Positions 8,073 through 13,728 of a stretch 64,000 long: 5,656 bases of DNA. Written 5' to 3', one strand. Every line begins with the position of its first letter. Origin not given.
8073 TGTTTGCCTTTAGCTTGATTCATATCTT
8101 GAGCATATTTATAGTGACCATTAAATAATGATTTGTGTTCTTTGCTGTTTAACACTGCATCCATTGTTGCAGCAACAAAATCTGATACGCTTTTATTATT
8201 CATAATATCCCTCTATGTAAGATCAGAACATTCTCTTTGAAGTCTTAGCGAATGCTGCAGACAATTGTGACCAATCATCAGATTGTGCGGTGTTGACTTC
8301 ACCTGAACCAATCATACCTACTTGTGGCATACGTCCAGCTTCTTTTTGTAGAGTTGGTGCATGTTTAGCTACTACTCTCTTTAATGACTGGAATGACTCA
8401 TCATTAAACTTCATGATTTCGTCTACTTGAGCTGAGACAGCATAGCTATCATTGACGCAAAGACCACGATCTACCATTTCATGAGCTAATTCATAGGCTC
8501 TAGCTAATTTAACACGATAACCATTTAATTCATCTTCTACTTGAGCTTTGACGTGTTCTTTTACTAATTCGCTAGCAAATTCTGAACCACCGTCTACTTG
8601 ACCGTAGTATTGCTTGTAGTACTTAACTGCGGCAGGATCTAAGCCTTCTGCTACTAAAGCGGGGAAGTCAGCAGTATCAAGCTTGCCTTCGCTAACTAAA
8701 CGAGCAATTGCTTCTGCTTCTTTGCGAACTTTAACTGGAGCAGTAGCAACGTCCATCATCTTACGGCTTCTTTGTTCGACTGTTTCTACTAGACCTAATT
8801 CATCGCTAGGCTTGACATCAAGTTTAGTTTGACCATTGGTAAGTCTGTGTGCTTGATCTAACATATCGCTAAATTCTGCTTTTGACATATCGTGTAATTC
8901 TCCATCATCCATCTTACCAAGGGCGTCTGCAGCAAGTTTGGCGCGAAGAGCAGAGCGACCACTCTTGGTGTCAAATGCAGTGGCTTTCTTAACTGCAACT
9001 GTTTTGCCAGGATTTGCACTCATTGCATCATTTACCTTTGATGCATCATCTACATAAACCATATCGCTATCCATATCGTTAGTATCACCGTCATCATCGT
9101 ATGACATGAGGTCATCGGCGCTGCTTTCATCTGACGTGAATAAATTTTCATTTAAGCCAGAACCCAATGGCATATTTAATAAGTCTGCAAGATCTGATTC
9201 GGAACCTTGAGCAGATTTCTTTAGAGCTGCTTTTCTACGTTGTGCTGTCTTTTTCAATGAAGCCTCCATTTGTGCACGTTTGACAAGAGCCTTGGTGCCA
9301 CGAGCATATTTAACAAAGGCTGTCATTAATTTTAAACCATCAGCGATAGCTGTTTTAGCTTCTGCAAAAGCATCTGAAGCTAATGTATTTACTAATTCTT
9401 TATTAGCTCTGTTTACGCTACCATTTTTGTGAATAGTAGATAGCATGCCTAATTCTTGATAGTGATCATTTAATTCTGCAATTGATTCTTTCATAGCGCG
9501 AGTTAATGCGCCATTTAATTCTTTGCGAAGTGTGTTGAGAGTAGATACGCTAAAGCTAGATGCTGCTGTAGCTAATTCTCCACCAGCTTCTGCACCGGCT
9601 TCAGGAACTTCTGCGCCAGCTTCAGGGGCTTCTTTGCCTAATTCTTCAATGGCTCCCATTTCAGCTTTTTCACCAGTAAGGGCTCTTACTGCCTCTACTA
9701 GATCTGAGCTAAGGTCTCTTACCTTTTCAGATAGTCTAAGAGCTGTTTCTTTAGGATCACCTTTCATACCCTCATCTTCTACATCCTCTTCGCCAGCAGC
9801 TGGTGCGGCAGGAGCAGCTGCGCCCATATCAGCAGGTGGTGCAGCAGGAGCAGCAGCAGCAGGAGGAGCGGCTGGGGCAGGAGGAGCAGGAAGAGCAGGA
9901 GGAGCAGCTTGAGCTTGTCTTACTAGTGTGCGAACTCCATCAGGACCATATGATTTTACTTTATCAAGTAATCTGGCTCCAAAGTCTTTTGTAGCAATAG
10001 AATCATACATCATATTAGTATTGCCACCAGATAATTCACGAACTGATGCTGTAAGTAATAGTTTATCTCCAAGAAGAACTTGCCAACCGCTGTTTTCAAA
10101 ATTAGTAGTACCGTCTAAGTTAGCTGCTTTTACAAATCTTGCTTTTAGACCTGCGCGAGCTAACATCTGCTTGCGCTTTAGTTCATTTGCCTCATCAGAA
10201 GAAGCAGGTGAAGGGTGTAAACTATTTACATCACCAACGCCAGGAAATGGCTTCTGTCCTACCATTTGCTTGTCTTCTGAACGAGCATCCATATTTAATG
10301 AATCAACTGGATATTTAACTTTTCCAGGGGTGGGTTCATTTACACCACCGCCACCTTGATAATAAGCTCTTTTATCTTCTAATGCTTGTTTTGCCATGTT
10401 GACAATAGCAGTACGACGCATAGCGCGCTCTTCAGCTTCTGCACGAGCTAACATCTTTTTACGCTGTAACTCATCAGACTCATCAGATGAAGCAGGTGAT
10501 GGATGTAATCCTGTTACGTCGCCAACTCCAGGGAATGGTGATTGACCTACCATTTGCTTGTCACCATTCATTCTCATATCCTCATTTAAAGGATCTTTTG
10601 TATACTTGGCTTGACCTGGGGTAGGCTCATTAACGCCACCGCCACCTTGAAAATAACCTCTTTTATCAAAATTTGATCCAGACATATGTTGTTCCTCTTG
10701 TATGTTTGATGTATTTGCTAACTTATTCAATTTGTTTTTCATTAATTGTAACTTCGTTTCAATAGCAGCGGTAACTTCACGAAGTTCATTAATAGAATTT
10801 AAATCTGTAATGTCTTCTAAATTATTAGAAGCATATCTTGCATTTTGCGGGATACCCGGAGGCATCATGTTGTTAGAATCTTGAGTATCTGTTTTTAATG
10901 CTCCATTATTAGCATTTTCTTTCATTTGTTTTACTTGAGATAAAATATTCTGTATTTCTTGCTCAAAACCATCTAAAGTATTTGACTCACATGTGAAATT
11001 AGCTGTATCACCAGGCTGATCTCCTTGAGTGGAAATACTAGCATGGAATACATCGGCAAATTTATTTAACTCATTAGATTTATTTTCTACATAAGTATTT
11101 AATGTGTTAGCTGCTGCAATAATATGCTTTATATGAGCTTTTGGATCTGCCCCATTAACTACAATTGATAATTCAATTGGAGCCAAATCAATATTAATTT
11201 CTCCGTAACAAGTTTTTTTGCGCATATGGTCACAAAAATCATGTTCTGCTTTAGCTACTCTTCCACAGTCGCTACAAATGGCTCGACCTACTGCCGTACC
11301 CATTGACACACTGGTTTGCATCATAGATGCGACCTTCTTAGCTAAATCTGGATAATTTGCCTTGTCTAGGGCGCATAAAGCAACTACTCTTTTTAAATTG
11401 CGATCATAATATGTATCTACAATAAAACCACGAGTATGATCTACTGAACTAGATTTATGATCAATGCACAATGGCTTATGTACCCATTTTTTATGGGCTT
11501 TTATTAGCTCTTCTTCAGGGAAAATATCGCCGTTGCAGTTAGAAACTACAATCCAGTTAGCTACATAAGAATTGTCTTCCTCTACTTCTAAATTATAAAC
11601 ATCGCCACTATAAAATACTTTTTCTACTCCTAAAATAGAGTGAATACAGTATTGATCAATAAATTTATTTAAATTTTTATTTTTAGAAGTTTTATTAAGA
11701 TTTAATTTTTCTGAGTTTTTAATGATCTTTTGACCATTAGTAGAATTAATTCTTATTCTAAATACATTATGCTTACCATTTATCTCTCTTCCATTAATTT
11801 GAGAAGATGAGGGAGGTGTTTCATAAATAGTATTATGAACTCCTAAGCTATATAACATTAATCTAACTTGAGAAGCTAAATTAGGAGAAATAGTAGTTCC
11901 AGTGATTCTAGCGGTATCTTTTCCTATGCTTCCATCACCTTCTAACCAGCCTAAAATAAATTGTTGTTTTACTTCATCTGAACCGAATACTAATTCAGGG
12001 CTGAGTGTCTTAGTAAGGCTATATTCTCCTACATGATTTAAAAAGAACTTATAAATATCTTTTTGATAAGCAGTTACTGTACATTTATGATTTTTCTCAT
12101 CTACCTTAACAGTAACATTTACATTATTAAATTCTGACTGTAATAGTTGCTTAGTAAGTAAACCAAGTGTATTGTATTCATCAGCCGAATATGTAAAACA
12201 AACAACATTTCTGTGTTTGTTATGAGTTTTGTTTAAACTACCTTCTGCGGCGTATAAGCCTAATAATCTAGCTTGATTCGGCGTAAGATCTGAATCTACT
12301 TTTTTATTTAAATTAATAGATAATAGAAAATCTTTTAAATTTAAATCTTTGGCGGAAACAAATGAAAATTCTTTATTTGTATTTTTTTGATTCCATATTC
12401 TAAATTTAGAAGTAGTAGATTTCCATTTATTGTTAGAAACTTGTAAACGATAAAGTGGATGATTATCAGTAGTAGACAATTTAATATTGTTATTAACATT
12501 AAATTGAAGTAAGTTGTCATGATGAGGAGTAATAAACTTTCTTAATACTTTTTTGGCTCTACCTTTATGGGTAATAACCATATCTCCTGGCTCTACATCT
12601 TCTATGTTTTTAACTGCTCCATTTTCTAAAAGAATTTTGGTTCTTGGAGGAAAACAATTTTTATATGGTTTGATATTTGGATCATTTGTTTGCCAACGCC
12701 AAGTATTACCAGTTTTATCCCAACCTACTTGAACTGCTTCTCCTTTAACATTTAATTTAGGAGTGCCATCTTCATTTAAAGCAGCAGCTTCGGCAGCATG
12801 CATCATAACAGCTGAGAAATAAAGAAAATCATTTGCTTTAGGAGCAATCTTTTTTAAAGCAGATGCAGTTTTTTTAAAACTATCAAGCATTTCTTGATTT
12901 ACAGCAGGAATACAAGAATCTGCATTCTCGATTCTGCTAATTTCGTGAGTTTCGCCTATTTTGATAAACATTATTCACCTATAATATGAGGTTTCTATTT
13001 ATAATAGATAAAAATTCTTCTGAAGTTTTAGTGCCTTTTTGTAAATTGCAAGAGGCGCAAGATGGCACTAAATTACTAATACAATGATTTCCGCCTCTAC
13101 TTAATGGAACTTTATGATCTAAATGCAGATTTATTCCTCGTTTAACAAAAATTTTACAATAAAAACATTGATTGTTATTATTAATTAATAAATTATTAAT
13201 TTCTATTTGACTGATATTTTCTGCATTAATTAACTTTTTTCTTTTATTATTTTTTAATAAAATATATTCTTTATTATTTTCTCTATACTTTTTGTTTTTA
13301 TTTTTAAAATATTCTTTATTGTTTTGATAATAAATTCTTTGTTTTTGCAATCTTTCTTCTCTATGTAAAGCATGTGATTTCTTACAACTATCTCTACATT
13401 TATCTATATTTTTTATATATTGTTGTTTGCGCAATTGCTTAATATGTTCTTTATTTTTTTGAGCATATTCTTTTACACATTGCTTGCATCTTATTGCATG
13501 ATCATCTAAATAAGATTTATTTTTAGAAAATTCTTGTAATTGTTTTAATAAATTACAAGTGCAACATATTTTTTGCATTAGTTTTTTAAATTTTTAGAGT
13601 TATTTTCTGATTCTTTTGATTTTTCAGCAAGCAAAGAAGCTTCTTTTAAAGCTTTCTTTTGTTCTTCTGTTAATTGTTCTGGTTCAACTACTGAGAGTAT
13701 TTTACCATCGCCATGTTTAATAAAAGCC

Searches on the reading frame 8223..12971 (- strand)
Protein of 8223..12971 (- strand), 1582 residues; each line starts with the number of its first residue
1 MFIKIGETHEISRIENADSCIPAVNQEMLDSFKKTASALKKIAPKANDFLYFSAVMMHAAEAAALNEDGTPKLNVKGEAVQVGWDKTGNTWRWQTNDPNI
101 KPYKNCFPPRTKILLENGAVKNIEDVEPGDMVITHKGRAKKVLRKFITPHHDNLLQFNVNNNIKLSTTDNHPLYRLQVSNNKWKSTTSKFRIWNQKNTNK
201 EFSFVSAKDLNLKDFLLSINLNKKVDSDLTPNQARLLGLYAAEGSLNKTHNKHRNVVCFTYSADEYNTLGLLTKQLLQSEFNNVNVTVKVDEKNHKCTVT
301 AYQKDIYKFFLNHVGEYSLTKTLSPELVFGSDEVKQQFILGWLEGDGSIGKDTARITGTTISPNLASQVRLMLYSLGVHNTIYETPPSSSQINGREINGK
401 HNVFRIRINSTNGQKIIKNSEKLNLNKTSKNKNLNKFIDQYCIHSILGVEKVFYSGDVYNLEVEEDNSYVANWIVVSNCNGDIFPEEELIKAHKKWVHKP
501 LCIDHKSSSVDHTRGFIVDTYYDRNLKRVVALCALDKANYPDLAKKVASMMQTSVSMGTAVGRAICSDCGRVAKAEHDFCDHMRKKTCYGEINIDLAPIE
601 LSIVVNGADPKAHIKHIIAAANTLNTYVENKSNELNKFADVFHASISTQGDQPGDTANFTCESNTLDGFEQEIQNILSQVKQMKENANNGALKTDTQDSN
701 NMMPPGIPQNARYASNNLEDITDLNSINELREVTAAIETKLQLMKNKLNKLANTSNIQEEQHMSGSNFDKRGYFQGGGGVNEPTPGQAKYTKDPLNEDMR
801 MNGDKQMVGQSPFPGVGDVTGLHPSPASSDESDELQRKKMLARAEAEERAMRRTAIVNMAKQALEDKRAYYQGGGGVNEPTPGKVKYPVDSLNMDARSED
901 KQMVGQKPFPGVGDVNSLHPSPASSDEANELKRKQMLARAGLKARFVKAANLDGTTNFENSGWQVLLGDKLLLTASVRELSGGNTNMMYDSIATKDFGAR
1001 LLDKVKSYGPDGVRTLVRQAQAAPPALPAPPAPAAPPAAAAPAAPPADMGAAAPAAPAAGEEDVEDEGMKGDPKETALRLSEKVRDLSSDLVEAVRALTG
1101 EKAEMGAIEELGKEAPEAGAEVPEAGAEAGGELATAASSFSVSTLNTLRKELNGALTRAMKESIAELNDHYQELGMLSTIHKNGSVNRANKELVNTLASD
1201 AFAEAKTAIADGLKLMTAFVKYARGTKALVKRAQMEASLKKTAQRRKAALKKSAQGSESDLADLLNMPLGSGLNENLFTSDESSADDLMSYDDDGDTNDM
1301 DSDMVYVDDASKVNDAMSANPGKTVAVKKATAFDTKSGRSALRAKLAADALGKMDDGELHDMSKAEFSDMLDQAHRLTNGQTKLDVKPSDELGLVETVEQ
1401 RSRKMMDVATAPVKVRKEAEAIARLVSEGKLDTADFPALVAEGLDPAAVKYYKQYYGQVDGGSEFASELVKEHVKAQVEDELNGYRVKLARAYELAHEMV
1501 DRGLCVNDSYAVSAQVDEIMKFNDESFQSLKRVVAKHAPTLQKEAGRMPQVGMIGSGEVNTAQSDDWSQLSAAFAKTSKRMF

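Call 6: search_protein_families(library=pfam, proteins=[window:8223-12971:-], max_evalue=0.001)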
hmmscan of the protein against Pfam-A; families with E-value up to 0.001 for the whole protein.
window:8223-12971:- (1582 aa): 5 families
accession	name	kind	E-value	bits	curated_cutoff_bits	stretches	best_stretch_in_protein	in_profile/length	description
PF14528.11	LAGLIDADG_3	-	2.3e-12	47.4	22.5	1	334-397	2-68/82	LAGLIDADG-like domain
PF14890.11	Intein_splicing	-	9.4e-07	29.2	35.8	1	153-478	37-155/155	Intein splicing domain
PF01079.26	Hint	-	8.3e-06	26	29.7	1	103-215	10-113/213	Hint module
PF05203.21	Hom_end_hint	-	0.00011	22.7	32.1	1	106-206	1-99/228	Hom_end-associated Hint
PF14623.11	Vint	-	0.00086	19.6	27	0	106-212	2-98/166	Hint-domain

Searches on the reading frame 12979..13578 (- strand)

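Call 7: search_protein_families(library=pfam, proteins=[window:12979-13578:-], max_evalue=0.001)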
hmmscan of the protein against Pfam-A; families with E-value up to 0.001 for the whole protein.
window:12979-13578:- (199 aa): 3 families
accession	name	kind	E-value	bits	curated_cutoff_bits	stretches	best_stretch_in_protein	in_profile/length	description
PF01844.29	HNH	-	2.9e-10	40.6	21.4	1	138-183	1-46/47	HNH endonuclease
PF14279.12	HNH_5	-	1.9e-08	34.5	27.5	1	138-189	1-51/56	HNH endonuclease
PF13395.12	HNH_4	-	8.9e-05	22.8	22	1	150-186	17-53/54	HNH endonuclease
